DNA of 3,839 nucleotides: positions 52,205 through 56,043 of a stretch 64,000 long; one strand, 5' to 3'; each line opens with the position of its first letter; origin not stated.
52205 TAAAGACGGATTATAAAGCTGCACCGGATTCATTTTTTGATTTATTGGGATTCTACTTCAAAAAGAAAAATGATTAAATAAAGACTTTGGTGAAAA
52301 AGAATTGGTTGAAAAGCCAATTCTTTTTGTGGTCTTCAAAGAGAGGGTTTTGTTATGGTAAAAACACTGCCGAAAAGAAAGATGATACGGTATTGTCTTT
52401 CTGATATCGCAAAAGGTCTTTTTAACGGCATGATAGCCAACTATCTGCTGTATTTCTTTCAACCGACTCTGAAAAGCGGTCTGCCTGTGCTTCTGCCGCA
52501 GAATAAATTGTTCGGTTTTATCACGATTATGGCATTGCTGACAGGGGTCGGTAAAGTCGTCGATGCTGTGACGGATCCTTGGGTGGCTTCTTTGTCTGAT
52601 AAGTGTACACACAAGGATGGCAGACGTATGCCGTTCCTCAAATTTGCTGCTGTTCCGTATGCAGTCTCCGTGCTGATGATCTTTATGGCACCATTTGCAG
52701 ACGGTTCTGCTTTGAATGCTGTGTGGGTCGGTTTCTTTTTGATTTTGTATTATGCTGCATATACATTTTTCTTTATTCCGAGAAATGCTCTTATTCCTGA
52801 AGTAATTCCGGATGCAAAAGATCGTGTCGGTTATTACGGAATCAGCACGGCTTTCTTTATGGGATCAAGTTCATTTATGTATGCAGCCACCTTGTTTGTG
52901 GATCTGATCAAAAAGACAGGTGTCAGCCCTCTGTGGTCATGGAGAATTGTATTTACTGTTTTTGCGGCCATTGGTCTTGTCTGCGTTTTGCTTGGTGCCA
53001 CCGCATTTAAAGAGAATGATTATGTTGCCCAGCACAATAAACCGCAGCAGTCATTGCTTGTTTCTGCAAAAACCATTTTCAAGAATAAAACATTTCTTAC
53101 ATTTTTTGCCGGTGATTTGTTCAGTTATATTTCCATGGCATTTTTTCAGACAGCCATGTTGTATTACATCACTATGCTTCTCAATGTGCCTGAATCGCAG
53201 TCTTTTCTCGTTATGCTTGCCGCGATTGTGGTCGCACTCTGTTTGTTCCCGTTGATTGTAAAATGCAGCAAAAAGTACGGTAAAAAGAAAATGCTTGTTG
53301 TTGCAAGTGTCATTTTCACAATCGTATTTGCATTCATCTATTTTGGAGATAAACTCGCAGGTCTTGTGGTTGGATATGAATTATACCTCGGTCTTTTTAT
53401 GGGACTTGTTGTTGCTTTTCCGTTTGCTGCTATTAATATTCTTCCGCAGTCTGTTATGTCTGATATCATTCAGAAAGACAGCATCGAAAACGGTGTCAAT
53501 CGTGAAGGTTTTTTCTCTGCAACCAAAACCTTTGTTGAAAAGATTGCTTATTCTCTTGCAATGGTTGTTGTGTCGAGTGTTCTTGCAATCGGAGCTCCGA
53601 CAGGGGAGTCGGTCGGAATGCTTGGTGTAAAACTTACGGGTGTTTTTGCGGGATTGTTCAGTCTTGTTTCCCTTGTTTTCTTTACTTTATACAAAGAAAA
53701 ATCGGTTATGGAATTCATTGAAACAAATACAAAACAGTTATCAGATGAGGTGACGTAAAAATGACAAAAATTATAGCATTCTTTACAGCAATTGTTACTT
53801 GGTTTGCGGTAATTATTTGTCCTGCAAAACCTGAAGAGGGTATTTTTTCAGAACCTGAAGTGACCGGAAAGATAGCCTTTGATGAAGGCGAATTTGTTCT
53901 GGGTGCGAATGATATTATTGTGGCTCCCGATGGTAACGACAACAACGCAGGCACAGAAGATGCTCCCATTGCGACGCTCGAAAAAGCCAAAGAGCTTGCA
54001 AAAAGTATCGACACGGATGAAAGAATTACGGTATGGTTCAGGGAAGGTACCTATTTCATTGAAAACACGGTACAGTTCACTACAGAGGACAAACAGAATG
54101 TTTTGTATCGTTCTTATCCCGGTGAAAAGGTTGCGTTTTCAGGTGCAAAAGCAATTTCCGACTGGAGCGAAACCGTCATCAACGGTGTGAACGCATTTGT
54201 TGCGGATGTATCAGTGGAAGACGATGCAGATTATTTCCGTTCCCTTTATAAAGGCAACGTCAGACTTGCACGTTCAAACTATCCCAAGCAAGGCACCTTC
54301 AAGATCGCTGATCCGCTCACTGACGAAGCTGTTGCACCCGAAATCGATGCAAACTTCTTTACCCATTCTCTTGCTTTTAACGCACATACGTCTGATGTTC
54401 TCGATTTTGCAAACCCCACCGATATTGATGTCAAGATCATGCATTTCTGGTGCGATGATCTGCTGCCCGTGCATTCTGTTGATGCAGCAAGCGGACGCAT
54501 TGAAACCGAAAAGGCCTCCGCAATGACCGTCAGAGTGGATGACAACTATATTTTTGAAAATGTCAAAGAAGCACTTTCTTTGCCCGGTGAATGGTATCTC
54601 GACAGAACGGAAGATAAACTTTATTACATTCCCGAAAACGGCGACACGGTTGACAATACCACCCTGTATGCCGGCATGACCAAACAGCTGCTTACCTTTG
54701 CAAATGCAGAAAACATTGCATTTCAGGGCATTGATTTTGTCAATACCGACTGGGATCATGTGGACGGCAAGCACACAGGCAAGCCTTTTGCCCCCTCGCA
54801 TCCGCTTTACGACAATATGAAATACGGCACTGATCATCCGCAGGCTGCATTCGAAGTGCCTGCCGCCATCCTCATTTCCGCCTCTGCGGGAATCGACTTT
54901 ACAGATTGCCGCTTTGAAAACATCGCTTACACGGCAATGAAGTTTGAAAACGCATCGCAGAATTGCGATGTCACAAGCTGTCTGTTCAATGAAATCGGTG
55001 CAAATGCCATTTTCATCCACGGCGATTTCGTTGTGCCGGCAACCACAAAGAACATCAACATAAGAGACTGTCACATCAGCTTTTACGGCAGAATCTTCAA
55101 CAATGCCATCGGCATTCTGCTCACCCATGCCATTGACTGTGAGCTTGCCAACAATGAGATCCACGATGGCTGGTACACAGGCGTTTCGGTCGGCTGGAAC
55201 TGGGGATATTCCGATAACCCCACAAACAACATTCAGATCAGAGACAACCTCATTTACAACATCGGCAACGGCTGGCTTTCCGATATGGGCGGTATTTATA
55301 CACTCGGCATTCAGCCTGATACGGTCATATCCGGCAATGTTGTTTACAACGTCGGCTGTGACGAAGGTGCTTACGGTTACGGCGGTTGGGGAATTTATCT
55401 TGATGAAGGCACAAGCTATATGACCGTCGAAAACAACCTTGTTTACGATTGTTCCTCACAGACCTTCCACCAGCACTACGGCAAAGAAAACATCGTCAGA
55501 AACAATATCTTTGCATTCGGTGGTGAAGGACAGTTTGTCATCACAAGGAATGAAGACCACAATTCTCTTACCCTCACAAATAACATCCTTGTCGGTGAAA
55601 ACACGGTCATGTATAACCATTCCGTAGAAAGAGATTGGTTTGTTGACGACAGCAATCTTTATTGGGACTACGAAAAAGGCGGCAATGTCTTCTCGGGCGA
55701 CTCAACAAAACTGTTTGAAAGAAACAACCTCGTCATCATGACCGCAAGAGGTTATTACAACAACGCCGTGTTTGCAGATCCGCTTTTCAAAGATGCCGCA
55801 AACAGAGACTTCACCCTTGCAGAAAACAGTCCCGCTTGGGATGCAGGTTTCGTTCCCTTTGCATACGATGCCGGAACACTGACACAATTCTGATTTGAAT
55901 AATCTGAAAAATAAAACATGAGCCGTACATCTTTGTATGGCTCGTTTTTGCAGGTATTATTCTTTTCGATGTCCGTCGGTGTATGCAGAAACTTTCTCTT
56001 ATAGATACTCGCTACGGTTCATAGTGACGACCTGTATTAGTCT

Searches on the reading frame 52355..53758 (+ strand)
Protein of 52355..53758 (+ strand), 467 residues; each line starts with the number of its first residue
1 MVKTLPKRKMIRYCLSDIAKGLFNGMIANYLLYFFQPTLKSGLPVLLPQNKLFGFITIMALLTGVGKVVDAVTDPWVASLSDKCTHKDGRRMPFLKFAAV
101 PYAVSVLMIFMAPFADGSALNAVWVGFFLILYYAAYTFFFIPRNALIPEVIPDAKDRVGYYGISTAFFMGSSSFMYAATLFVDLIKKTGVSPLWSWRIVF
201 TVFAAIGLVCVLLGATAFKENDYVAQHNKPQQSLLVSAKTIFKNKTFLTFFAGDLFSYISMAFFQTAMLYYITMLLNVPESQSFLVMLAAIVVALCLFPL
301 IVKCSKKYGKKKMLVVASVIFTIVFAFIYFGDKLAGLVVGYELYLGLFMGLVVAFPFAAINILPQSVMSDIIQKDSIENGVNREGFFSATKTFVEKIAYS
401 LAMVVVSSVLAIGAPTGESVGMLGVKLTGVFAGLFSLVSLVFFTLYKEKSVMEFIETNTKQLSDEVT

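Call 9: search_protein_families(library=pfam, proteins=[window:52355-53758:+], max_evalue=0.00001)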
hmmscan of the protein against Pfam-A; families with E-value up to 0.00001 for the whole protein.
window:52355-53758:+ (467 aa): 2 families
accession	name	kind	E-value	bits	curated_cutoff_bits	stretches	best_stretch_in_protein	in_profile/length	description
PF13347.12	MFS_2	-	5e-50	170.7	27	1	13-413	2-384/427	MFS/sugar transport protein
PF07690.21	MFS_1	-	5.8e-18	65.4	33.4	1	31-368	3-323/347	Major Facilitator Superfamily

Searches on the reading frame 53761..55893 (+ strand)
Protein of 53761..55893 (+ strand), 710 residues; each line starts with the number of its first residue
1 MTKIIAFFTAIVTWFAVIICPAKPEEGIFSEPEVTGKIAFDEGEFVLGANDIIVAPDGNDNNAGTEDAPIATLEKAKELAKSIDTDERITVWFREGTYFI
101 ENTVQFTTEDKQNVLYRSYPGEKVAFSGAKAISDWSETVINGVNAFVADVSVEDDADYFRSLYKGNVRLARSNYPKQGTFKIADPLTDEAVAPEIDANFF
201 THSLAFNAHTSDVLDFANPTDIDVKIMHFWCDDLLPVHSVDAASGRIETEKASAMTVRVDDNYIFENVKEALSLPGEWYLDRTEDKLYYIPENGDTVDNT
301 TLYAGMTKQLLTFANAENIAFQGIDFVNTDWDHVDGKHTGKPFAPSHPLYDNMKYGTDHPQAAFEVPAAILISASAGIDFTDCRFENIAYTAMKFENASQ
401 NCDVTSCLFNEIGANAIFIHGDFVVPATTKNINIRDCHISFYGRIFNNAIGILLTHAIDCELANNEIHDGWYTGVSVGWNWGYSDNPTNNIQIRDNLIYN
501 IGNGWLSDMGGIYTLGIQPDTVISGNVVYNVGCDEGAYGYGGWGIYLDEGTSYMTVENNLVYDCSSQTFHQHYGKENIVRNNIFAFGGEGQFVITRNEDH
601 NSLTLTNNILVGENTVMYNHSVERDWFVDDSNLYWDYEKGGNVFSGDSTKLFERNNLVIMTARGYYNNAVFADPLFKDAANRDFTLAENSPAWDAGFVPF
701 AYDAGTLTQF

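Call 9: search_protein_families(library=pfam, proteins=[window:53761-55893:+], max_evalue=0.00001)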
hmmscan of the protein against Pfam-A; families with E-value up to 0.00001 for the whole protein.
window:53761-55893:+ (710 aa): 1 family
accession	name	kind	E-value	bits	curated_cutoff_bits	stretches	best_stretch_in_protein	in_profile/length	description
PF13229.12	Beta_helix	-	3.1e-15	56.6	25.9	2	369-504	2-117/158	Right handed beta helix region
